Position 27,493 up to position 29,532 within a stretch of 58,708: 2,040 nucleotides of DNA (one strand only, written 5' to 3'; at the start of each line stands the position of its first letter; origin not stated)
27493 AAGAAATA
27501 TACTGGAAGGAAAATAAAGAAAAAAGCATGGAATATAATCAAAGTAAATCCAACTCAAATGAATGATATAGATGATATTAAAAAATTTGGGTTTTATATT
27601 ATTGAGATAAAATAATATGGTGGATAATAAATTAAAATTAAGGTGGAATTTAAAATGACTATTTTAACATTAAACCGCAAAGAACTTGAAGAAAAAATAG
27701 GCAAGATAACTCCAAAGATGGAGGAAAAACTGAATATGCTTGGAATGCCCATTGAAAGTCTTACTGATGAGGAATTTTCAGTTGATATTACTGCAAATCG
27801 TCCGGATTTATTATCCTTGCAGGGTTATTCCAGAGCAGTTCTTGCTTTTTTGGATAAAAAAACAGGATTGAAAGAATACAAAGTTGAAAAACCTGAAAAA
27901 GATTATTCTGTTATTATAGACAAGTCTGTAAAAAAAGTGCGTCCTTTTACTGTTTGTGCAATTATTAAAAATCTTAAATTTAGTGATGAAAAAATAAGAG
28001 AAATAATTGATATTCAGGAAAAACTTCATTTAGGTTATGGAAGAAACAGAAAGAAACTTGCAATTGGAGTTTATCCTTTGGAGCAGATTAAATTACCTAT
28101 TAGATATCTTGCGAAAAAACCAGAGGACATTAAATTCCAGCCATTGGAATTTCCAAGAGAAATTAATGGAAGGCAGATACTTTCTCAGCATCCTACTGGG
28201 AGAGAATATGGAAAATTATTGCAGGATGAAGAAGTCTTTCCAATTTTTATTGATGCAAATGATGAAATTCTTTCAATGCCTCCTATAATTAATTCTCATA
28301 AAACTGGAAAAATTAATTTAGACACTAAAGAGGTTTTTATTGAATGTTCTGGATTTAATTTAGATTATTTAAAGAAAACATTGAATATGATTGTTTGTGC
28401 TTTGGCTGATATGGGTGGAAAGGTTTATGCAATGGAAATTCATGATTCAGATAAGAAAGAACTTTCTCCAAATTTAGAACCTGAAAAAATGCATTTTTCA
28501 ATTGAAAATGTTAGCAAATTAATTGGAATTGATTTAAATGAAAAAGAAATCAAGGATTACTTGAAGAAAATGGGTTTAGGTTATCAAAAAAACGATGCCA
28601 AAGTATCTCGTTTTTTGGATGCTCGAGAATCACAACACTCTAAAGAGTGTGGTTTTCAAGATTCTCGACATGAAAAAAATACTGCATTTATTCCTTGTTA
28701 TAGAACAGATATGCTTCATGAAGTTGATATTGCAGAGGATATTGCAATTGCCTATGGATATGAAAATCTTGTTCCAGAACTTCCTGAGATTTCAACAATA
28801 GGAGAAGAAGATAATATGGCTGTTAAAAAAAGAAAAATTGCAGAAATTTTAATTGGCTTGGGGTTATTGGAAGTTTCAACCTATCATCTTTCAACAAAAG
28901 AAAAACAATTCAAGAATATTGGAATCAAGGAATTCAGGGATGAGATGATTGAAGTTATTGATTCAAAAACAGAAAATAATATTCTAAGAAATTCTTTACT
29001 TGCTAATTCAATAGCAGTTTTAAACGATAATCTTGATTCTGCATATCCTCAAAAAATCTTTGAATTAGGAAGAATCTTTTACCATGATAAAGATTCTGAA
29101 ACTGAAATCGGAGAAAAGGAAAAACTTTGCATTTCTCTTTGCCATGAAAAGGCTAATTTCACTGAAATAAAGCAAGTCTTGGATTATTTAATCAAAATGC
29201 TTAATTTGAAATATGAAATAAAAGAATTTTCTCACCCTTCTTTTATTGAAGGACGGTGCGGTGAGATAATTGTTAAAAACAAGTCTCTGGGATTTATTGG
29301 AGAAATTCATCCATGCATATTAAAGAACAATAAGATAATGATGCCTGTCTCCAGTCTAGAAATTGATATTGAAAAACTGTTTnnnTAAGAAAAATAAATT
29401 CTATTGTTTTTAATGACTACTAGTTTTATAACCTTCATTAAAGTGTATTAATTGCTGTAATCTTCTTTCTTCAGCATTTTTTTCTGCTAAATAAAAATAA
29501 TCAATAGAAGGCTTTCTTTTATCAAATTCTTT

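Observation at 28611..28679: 69-nt palindromic element inserted without breaking the frame inside essential pheT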

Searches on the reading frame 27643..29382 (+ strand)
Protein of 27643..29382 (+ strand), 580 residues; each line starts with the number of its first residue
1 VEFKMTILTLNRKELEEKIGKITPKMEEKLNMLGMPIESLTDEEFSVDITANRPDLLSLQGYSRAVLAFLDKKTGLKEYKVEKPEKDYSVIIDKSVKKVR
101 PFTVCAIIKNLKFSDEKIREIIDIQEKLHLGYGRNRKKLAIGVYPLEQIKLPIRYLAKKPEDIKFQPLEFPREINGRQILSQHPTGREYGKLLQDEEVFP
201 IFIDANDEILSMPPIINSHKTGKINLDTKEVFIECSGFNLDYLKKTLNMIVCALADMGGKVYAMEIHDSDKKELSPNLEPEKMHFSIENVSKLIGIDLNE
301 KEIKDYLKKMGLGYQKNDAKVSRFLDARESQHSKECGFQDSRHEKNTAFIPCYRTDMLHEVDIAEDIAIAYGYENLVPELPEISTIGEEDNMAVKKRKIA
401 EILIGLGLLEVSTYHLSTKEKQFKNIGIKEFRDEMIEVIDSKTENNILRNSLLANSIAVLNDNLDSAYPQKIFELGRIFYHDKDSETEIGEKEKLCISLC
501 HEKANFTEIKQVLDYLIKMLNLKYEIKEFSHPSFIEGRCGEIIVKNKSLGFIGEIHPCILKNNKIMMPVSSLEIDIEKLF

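Call 7: find_homologous_proteins(query=window:27643-29382:+, max_evalue=1e-10)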
Query window:27643-29382:+ (580 aa): 4309 proteins with E <= 1e-10 among 8000 candidates; the best 120 are listed.
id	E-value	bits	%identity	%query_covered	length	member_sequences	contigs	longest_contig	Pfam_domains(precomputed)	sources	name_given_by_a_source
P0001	0.0e+0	1120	88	99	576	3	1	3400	PF03483.23,PF03484.22,PF17759.7,PF18262.8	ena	-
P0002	4.7e-290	981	79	99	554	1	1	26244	PF03483.23,PF03484.22,PF17759.7,PF18262.8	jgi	jgi:phenylalanyl-tRNA synthetase beta chain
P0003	5.7e-278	941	76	99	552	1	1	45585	PF03484.22,PF17759.7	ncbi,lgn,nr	ncbi:MAG: phenylalanine--tRNA ligase subunit beta [Candidatus Nanoarchaeia archaeon]|nr:phenylalanin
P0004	1.9e-263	893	72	99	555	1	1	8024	PF03483.23,PF01409.26,PF03484.22,PF17759.7,PF18262.8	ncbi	-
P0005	1.1e-262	891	71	99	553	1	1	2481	PF03483.23,PF01409.26,PF03484.22,PF17759.7,PF18262.8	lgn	-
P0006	9.0e-262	888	72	99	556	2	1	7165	PF03483.23,PF01409.26,PF03484.22,PF17759.7,PF18262.8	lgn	-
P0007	6.4e-257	872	69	99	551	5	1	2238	PF03483.23,PF01409.26,PF03484.22,PF17759.7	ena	-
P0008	2.2e-256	870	68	99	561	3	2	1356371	PF03483.23,PF01409.26,PF03484.22,PF17759.7,PF18262.8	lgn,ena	-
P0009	2.7e-255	867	69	99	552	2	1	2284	PF03483.23,PF01409.26,PF03484.22,PF17759.7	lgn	-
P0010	5.0e-255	866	70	99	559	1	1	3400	PF03483.23,PF01409.26,PF03484.22,PF17759.7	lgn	-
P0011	3.0e-254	863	69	99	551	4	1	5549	PF03483.23,PF01409.26,PF03484.22,PF17759.7,PF18262.8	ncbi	-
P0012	5.6e-253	859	69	99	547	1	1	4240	PF03483.23,PF03484.22,PF17759.7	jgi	jgi:phenylalanyl-tRNA synthetase beta chain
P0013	6.0e-252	856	68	99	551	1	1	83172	PF03483.23,PF01409.26,PF03484.22,PF17759.7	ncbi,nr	ncbi:Phenylalanine--tRNA ligase beta subunit [uncultured archaeon]|nr:Phenylalanine--tRNA ligase bet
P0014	8.9e-251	852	68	99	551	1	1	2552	PF03483.23,PF01409.26,PF03484.22,PF17759.7,PF18262.8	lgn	-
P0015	1.4e-250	851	68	99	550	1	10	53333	PF03483.23,PF01409.26,PF03484.22,PF17759.7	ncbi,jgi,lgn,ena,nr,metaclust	ncbi:phenylalanine--tRNA ligase subunit beta [Candidatus Pacearchaeota archaeon]|nr:phenylalanine--t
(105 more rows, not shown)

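Call 9: find_encoding_contigs(protein=P0001, flank=10000, max_places=6)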
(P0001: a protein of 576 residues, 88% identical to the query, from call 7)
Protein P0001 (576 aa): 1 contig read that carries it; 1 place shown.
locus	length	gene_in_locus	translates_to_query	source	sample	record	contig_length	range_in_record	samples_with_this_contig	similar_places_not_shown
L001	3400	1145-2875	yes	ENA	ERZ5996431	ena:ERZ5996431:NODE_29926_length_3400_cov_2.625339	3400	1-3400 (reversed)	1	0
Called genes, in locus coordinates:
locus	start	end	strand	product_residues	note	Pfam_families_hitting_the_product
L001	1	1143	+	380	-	?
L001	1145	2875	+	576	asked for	PF18262:PhetRS_B1 (faint), PF03483:B3_4 (weak), PF03484:B5, PF17759:tRNA_synthFbeta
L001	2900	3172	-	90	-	-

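Call 10: find_encoding_contigs(protein=P0002, flank=10000, max_places=4)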
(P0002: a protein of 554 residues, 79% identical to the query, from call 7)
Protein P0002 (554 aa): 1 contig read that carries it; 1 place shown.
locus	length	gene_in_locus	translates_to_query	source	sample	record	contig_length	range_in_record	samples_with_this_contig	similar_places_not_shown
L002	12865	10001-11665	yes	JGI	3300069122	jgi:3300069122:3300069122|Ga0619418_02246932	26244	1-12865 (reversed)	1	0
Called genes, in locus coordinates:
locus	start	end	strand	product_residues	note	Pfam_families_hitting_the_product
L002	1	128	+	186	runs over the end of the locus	-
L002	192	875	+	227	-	PF11848:DUF3368 (weak)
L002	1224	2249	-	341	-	PF05175:MTS (faint), PF00398:RrnaAD (weak), PF09445:Methyltransf_15, PF13847:Methyltransf_31 (weak), PF13649:Methyltransf_25 (weak)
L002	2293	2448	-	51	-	-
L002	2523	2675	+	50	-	-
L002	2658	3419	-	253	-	PF02673:BacA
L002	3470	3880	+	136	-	-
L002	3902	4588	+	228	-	-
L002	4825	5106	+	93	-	PF04010:DUF357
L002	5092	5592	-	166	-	-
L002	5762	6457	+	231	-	PF00696:AA_kinase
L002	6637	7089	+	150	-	PF01876:RNase_P_p30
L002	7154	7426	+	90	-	-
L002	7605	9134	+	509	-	PF01409:tRNA-synt_2d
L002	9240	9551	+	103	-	-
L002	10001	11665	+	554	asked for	PF18262:PhetRS_B1 (faint), PF03483:B3_4 (weak), PF03484:B5, PF17759:tRNA_synthFbeta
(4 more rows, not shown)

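Call 11: find_encoding_contigs(protein=P0003, flank=10000, max_places=4)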
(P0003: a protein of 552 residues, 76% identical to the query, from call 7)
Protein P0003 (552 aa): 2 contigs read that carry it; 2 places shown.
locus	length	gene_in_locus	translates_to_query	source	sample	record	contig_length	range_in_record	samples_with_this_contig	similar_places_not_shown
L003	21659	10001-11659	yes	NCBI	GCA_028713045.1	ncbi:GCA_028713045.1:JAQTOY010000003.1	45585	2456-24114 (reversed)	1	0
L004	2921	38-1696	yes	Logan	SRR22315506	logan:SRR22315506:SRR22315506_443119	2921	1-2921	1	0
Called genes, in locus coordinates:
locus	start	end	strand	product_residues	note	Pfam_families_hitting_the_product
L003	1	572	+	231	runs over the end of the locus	PF11848:DUF3368 (faint)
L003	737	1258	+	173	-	PF00856:SET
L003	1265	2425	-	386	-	-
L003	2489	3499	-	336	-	PF09445:Methyltransf_15 (weak)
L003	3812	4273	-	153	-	-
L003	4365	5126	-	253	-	PF02673:BacA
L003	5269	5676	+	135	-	-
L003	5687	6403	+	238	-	-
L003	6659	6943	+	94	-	PF04010:DUF357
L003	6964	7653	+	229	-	PF00696:AA_kinase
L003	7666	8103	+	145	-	PF01876:RNase_P_p30 (weak)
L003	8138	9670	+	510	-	PF01409:tRNA-synt_2d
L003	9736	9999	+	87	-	PF12961:DUF3850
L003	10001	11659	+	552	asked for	PF03484:B5, PF17759:tRNA_synthFbeta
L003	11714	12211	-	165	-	-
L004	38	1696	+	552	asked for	PF03484:B5, PF17759:tRNA_synthFbeta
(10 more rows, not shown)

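Call 62: search_solved_structures(query=window:27655-29382:+, max_evalue=0.00001, show_alignments=2)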
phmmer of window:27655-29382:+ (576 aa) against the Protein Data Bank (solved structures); distinct sequences matched with E-value up to 0.00001: 12.
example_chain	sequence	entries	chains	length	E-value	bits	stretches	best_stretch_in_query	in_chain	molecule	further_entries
3l4g_B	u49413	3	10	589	2.3e-67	231.4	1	41-572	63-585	Phenylalanyl-tRNA synthetase beta chain | Phenylalanine--tRNA ligase beta subunit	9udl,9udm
8s8b_C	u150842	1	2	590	3.6e-66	227.4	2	34-309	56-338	Phenylalanyl-tRNA Synthetase beta subunit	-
2cxi_A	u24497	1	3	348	5e-62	213.7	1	46-307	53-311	Phenylalanyl-tRNA synthetase beta chain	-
7dpi_B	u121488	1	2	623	5.1e-53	184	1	29-575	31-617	Phenylalanyl-tRNA synthetase beta subunit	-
7by6_B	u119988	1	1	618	6.4e-50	173.8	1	6-575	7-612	Phenylalanyl-tRNA synthetase beta chain, putative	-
2rhq_B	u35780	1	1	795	3.5e-17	65.7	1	330-562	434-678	Phenylalanyl-tRNA synthetase beta chain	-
2rhs_B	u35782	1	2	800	1.7e-16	63.5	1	330-562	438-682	Phenylalanyl-tRNA synthetase beta chain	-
2iy5_B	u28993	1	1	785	1.2e-15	60.7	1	346-565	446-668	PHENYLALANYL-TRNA SYNTHETASE BETA CHAIN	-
1b70_B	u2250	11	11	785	1.3e-15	60.6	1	346-565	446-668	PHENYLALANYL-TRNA SYNTHETASE | PROTEIN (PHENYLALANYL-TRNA SYNTHETASE) | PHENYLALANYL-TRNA SYNTHETASE BETA CHAIN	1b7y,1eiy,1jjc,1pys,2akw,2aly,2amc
6zxd_k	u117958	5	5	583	5.9e-14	55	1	84-261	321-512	Leucine-rich repeat-containing protein 47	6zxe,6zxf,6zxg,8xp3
3pco_B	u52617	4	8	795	1.2e-08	37.6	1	342-556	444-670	Phenylalanyl-tRNA synthetase, beta chain | Phenylalanine--tRNA ligase beta subunit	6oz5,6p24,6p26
7n8y_B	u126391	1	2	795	7.9e-08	34.8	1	341-556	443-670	Phenylalanine--tRNA ligase beta subunit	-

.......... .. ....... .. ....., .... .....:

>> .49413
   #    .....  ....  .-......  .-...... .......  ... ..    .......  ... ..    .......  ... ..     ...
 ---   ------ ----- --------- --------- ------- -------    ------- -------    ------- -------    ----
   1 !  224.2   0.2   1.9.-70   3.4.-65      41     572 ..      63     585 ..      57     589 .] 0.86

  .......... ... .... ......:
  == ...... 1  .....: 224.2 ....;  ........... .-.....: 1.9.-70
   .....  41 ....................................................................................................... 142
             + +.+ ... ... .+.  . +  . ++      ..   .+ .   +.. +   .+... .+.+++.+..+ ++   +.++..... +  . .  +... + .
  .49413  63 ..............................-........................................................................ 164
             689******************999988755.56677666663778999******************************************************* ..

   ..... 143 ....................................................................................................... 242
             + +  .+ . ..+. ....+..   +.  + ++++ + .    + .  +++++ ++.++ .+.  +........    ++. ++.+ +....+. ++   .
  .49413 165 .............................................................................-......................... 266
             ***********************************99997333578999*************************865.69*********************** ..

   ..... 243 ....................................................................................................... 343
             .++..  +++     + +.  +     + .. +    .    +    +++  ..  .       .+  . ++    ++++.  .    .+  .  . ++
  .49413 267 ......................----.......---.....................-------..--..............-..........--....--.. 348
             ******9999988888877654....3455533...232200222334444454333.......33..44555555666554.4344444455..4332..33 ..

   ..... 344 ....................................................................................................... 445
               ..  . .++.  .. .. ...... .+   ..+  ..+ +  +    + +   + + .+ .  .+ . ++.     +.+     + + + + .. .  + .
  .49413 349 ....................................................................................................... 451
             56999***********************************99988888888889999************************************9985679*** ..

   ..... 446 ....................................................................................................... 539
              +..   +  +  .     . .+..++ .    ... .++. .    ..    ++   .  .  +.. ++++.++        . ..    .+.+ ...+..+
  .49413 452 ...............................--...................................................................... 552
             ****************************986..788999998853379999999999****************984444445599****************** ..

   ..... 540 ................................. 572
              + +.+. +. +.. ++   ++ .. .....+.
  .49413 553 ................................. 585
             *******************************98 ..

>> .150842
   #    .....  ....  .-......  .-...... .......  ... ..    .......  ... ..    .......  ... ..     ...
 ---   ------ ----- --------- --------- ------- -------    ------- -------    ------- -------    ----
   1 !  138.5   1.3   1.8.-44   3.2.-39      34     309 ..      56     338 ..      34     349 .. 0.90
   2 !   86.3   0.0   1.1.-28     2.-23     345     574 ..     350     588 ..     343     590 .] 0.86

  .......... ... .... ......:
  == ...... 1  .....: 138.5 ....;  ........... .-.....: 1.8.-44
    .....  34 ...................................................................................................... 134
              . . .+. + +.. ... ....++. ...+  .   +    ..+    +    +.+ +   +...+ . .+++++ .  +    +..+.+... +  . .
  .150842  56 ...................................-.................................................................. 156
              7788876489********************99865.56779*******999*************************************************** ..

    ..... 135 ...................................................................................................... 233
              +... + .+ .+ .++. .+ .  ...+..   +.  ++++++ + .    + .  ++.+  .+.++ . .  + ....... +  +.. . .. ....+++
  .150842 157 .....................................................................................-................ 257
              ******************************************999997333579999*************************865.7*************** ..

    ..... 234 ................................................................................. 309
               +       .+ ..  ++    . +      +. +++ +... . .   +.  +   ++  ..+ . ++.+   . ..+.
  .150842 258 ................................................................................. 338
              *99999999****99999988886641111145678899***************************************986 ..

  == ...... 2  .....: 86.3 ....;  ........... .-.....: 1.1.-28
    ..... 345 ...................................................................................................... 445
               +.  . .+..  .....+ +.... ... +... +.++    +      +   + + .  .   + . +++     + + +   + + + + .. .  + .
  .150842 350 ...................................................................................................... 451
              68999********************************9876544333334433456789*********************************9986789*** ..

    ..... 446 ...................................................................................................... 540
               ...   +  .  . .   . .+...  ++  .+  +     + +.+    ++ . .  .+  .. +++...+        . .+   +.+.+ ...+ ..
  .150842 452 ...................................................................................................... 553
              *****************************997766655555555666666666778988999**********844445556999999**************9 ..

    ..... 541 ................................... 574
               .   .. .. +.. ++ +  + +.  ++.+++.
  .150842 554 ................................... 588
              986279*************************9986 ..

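Call 71: predict_structure(alignment_id=A1)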
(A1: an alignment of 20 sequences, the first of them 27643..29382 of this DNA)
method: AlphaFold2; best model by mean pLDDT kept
length: 580 residues; sequences in the alignment: 20
mean_pLDDT: 69.3   pTM: 0.61
mean pLDDT of the five models: 69.3, 67.5, 67.2, 63.9, 53.5
residues with pLDDT >= 90: 70; 70-90: 266; 50-70: 113; < 50: 131
segments of 3 or more residues with pLDDT < 50: 1-5, 134-137, 183-196, 319-343, 377-389, 412-469, 557-566
pLDDT, mean of each block of 10 residues (from residue 1): 56 90 86 78 82 75 87 84 91 76 90 86 79 55 89 87 72 64 46 55 88 68 82 85 87 92 90 91 81 76 90 73 35 30 67 67 78 54 37 73 66 36 39 32 30 34 40 62 61 72 68 79 80 70 87 61 48 82
secondary structure, 60 per line:
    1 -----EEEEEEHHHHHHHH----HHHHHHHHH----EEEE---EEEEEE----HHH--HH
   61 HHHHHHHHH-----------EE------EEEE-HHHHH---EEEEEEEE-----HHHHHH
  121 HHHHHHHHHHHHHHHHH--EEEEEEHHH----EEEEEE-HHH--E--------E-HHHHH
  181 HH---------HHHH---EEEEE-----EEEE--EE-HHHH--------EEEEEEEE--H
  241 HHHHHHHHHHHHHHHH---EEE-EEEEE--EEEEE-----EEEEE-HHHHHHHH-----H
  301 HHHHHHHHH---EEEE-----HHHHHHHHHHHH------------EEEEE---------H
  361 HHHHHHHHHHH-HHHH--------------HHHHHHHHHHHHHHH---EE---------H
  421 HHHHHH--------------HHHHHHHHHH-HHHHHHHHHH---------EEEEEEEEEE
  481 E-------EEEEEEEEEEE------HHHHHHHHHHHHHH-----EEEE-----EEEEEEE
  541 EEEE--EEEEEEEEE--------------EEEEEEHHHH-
elements in order: E6-11 H12-19 H24-32 E37-40 E44-49 H59-69 E89-92 H94-98 E102-109 H115-137 E140-145 E153-158 H176-182 H192-195 E199-203 E209-212 H218-221 E230-237 H240-256 E260-262 E264-268 E271-275 E281-285 H287-294 H300-309 E313-316 H322-333 E346-350 H360-371 H373-376 H391-405 H420-426 H441-450 H452-461 E471-481 E489-499 H506-519 E525-528 E534-544 E547-555 E570-575 H576-579

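Call 88: search_protein_families(library=pfam, proteins=[window:27655-29382:+], max_evalue=0.001)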
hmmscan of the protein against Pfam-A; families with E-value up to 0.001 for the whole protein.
window:27655-29382:+ (576 aa): 5 families
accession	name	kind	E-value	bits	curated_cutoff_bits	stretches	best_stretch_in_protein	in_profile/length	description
PF17759.6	tRNA_synthFbeta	-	2.5e-36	125.6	22.4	1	375-572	4-214/214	Phenylalanyl tRNA synthetase beta chain CLM domain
PF03484.21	B5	-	8.5e-21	74.4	28.6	2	333-369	31-67/67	tRNA synthetase B5 domain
PF18262.7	PhetRS_B1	-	1.3e-06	28.9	26.8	1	38-68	53-83/83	Phe-tRNA synthetase beta subunit B1 domain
PF03483.22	B3_4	-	3.7e-06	27.1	29.3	1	113-242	34-135/174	B3/4 domain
PF01409.25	tRNA-synt_2d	-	9e-05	22.5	19.8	1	382-523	13-161/246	tRNA synthetases class II core domain (F)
